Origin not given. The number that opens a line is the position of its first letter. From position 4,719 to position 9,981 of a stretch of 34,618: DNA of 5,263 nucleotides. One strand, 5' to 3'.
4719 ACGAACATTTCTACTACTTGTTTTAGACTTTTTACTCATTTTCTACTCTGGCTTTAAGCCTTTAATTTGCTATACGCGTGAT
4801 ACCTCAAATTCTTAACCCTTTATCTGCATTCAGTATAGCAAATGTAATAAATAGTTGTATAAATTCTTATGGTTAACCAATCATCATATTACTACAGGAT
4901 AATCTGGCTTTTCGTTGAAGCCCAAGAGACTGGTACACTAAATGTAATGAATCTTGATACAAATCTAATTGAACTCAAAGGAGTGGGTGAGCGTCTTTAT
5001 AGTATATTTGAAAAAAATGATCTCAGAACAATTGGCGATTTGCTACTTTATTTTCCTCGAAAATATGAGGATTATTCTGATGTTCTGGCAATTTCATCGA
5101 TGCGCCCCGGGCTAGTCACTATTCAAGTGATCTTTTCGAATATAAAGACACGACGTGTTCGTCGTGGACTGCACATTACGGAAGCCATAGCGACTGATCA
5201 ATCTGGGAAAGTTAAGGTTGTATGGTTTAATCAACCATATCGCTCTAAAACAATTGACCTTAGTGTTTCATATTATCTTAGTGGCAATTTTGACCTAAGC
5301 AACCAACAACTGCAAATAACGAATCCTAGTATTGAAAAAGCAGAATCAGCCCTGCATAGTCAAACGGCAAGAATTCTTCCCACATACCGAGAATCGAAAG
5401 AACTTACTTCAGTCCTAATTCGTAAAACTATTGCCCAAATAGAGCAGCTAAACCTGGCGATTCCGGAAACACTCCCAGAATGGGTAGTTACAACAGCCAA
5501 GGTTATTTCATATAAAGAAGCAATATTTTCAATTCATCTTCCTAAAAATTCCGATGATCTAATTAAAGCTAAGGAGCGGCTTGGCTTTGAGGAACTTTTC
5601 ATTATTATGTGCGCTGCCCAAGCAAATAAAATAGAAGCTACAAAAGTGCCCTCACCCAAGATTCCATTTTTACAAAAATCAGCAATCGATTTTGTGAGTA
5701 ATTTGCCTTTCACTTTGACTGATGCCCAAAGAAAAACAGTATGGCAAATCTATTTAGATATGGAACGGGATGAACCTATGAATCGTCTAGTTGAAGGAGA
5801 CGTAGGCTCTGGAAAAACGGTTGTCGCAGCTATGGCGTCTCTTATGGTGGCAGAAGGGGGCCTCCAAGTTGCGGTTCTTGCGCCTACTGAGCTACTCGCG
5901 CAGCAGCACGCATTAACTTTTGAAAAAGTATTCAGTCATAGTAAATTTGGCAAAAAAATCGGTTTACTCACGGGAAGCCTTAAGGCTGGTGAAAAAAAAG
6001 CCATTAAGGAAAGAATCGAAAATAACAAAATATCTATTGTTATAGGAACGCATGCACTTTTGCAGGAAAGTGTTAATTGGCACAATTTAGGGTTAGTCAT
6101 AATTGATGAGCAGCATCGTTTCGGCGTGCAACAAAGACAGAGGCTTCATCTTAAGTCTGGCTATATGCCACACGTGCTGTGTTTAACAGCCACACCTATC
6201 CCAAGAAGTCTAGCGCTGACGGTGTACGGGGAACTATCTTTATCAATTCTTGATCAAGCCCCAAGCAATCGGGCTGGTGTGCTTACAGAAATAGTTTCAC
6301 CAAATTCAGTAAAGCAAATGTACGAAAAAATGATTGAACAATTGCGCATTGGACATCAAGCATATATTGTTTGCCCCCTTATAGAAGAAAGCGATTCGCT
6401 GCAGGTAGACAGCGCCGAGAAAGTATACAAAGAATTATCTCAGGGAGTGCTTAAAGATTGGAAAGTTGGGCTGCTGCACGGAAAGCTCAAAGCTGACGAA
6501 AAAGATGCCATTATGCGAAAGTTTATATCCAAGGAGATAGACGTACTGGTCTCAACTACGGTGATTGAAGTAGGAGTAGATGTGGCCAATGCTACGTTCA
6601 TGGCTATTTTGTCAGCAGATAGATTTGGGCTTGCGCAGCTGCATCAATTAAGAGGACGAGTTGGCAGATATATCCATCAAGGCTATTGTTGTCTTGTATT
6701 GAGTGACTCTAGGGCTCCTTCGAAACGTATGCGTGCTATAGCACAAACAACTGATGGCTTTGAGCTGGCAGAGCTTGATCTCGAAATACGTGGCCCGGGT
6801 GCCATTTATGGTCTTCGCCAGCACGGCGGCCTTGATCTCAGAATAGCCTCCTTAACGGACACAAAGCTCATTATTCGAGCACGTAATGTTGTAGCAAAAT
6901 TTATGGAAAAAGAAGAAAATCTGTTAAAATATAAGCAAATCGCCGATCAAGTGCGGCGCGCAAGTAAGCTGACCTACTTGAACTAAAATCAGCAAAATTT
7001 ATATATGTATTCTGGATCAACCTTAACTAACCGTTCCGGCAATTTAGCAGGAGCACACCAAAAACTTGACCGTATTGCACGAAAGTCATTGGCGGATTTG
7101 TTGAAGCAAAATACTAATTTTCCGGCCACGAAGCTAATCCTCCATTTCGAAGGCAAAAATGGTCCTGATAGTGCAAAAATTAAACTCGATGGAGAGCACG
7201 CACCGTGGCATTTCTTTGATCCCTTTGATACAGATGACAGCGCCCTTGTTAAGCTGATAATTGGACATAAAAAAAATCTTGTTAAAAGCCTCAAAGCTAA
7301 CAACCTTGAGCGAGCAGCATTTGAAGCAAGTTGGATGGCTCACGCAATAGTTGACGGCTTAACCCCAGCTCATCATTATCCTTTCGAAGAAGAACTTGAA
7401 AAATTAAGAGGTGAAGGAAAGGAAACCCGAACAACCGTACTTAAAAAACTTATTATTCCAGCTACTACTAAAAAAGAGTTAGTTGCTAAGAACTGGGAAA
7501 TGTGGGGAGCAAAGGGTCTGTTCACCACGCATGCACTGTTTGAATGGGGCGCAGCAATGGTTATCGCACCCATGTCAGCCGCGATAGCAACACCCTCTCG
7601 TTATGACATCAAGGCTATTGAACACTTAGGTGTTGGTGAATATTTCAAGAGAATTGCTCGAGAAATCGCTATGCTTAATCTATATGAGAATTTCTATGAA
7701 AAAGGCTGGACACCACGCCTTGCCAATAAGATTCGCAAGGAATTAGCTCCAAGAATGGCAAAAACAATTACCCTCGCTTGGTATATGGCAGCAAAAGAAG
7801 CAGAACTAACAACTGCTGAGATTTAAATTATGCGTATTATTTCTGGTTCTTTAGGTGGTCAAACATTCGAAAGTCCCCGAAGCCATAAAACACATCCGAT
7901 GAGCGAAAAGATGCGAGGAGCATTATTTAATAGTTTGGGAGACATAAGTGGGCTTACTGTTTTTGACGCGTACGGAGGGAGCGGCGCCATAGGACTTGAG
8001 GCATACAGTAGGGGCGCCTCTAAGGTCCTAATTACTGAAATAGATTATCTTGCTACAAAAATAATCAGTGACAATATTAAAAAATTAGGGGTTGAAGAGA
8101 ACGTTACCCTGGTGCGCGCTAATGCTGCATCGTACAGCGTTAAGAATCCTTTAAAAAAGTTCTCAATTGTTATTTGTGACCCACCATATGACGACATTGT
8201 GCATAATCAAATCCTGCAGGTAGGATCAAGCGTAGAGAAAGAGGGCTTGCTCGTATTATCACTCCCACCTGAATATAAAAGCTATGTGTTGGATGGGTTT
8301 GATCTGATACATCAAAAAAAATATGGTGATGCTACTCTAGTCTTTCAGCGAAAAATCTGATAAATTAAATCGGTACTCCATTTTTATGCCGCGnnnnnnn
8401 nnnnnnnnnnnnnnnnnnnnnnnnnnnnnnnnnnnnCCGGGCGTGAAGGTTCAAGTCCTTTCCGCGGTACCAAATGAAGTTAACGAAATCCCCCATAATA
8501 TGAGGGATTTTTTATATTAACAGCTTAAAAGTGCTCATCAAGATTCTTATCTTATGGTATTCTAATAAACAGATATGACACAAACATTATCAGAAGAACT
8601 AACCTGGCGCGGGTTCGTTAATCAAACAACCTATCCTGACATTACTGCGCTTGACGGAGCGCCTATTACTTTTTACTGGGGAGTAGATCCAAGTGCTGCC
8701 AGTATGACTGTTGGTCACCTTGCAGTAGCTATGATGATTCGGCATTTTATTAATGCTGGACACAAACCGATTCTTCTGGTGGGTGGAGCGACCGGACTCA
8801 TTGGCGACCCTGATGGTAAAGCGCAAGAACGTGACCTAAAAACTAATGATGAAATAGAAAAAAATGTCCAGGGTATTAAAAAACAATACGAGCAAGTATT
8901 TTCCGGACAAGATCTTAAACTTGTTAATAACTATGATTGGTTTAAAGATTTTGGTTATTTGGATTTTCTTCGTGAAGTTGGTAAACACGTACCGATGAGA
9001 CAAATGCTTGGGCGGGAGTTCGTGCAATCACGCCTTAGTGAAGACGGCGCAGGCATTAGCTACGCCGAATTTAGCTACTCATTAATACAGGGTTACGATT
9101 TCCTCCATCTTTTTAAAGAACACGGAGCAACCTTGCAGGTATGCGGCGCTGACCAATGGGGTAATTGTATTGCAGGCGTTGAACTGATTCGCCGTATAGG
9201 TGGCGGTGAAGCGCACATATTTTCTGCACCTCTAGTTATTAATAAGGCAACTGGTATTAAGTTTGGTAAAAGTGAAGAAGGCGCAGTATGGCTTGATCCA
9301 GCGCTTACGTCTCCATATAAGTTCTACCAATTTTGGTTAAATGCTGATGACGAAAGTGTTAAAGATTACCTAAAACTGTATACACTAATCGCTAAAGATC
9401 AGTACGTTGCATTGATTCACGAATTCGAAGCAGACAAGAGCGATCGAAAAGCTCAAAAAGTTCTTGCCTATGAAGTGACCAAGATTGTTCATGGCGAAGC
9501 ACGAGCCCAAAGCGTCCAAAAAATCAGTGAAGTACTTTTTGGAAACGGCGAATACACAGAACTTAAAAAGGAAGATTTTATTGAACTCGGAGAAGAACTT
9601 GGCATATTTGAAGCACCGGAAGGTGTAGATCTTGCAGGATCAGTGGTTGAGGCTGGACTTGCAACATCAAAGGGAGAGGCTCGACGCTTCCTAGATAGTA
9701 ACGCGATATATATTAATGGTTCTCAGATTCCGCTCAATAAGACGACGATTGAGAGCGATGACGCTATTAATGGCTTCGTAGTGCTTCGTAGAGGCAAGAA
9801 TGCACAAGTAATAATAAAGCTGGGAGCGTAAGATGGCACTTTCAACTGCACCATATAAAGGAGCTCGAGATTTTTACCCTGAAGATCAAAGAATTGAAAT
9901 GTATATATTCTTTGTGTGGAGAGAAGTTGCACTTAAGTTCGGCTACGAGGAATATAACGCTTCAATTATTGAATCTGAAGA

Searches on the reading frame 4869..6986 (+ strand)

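Call 75: search_protein_families(library=pfam, proteins=[window:4869-6986:+], max_evalue=0.00001)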
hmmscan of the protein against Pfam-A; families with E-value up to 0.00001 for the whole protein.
window:4869-6986:+ (705 aa): 6 families
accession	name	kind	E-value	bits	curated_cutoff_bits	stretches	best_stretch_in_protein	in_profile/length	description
PF00270.35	DEAD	-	4.6e-24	85.5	26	1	286-447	3-163/167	DEAD/DEAH box helicase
PF00271.37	Helicase_C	-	4.6e-24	85.2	23.5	1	488-601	9-109/110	Helicase conserved C-terminal domain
PF17191.10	RecG_wedge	-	1.4e-22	80.5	23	1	37-189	6-156/162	RecG wedge domain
PF04851.21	ResIII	-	1.4e-12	48.2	22.5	1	283-443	4-162/164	Type III restriction enzyme, res subunit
PF19833.4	RecG_dom3_C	-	6.8e-09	36.1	26.8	1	627-687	1-63/87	ATP-dependent DNA helicase RecG, domain 3, C-terminal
PF22590.2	Cas3-like_C_2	-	3.9e-06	27.5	27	0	512-601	11-104/106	CRISPR-associated nuclease/helicase Cas3, C-terminal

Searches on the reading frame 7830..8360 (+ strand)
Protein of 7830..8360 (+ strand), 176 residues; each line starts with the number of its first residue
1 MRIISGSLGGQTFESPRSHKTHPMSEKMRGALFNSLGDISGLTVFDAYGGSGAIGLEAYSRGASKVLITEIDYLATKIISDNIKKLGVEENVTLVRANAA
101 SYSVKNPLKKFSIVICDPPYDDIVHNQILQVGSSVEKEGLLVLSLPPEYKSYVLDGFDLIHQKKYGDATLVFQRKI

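Call 75: search_protein_families(library=pfam, proteins=[window:7830-8360:+], max_evalue=0.00001)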
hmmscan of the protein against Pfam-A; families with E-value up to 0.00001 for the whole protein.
window:7830-8360:+ (176 aa): 1 family
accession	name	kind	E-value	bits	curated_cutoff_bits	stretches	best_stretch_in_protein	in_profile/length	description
PF03602.21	Cons_hypoth95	-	2.3e-34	119.1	24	1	1-172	1-180/182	Conserved hypothetical protein 95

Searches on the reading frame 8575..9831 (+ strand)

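Call 75: search_protein_families(library=pfam, proteins=[window:8575-9831:+], max_evalue=0.00001)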
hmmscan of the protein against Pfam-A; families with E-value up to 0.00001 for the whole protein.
window:8575-9831:+ (418 aa): 2 families
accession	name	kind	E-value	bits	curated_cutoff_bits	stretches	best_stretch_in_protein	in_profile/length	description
PF00579.31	tRNA-synt_1b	-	2.5e-71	240.8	21.1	1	29-322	4-291/292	tRNA synthetases class I (W and Y)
PF22421.1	SYY_C-terminal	-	4.8e-12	46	27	1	349-410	17-79/83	Tyrosine--tRNA ligase SYY-like C-terminal domain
